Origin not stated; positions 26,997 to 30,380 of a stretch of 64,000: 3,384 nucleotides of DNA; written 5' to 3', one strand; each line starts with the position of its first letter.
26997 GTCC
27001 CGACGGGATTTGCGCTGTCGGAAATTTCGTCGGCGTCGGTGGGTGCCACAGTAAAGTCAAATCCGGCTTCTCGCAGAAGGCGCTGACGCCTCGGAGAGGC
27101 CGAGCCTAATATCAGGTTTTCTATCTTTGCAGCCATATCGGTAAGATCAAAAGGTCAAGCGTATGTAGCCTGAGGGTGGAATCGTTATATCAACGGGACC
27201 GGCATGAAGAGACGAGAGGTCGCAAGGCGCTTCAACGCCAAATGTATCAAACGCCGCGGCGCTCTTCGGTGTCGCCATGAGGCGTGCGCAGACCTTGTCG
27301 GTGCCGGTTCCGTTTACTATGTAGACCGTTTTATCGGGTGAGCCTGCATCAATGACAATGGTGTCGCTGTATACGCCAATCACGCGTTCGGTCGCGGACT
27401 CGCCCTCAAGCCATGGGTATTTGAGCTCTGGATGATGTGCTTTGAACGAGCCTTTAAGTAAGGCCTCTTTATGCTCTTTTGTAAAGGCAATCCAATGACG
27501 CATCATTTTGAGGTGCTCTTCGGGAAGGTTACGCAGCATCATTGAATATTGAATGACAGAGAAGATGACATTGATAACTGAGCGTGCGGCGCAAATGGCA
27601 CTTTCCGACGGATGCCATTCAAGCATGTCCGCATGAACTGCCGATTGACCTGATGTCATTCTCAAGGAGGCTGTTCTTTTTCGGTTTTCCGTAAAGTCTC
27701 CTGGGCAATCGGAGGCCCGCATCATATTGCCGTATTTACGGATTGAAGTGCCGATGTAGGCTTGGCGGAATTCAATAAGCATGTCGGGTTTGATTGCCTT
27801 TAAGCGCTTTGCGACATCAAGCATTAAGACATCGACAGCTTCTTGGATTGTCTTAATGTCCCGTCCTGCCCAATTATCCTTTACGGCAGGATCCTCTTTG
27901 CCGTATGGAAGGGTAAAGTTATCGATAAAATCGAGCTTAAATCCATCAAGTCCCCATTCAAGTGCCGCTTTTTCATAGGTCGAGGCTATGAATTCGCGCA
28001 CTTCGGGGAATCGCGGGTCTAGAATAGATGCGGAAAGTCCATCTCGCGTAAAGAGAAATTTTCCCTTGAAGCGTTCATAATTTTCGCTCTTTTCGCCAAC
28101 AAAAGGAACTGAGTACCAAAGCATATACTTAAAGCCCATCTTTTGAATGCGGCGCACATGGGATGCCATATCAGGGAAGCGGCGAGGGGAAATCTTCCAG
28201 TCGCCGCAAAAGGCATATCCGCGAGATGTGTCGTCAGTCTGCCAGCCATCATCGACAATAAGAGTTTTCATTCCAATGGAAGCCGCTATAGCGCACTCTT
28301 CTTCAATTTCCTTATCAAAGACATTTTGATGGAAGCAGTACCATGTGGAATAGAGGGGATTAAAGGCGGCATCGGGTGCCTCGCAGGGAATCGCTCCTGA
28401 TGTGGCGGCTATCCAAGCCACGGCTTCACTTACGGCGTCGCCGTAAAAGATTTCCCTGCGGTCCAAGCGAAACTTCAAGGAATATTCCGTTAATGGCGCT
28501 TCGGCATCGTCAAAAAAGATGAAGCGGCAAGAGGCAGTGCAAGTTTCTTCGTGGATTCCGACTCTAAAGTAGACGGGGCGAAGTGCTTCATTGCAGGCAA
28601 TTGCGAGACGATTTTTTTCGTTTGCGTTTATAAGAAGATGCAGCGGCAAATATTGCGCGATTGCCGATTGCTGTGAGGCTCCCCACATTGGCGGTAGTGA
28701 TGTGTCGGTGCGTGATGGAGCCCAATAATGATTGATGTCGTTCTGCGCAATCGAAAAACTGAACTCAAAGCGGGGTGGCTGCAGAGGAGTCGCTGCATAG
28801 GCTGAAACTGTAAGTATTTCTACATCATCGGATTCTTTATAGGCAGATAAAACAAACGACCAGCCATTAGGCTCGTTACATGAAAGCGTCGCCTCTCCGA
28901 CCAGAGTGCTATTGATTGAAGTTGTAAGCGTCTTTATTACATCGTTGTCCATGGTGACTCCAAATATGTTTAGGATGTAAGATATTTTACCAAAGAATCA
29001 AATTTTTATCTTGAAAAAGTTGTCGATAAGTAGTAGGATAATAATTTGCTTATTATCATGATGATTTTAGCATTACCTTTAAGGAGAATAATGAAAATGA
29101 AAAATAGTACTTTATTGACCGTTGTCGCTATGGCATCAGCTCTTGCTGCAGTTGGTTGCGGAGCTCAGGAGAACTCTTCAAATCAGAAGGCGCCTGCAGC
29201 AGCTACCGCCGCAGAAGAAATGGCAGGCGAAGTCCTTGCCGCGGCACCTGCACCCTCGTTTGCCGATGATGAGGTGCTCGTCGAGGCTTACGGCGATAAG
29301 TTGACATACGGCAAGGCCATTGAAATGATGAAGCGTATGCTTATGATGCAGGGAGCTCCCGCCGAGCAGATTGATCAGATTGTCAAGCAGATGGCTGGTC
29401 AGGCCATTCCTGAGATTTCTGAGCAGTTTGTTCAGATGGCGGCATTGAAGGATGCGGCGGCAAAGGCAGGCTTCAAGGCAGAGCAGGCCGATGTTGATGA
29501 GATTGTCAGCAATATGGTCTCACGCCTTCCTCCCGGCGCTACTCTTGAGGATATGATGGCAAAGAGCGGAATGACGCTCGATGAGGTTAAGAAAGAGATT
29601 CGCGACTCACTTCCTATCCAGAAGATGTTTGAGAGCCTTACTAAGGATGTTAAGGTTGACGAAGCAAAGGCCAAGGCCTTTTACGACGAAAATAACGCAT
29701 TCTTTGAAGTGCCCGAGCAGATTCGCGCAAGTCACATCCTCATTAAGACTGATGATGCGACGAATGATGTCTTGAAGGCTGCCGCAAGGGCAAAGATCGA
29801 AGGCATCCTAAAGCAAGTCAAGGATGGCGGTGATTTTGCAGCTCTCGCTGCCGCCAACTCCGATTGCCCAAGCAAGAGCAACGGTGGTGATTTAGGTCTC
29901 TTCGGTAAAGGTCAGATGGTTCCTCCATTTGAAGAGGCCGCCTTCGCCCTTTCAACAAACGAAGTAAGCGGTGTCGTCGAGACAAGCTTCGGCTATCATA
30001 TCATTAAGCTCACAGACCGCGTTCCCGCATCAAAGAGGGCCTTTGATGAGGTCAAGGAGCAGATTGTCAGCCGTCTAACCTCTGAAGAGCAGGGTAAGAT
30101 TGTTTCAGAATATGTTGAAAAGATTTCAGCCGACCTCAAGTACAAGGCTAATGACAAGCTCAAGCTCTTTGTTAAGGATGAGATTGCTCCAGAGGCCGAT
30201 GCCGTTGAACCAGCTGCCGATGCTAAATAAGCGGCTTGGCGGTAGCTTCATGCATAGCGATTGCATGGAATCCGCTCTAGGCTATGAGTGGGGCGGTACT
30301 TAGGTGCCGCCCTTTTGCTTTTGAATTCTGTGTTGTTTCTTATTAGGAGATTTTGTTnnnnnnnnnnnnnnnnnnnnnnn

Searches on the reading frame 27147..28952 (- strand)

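Call 7: search_protein_families(library=pfam, proteins=[window:27147-28952:-], max_evalue=0.001)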
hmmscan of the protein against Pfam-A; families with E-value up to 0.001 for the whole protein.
window:27147-28952:- (601 aa): 2 families
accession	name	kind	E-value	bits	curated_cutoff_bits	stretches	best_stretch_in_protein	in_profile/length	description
PF02065.24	Melibiase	-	6.6e-10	38.9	27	1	212-500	56-346/347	Melibiase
PF01055.32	Glyco_hydro_31_2nd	-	3.8e-08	33.5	23.5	1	224-361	34-175/328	Glycosyl hydrolases family 31 TIM-barrel domain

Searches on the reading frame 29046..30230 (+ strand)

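Call 7: search_protein_families(library=pfam, proteins=[window:29046-30230:+], max_evalue=0.001)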
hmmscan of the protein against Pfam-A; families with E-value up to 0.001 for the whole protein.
window:29046-30230:+ (394 aa): 4 families
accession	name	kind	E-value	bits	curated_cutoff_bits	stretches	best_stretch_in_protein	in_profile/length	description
PF13616.12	Rotamase_3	-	6.7e-32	110.9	22.5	1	222-325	12-115/116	PPIC-type PPIASE domain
PF00639.27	Rotamase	-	3.9e-29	101.9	21.7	1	230-324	1-97/97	PPIC-type PPIASE domain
PF13145.12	Rotamase_2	-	3.5e-21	76.7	27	1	204-338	1-121/121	PPIC-type PPIASE domain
PF13624.11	SurA_N_3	-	0.00066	20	27.2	0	104-194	73-161/162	SurA-like N-terminal domain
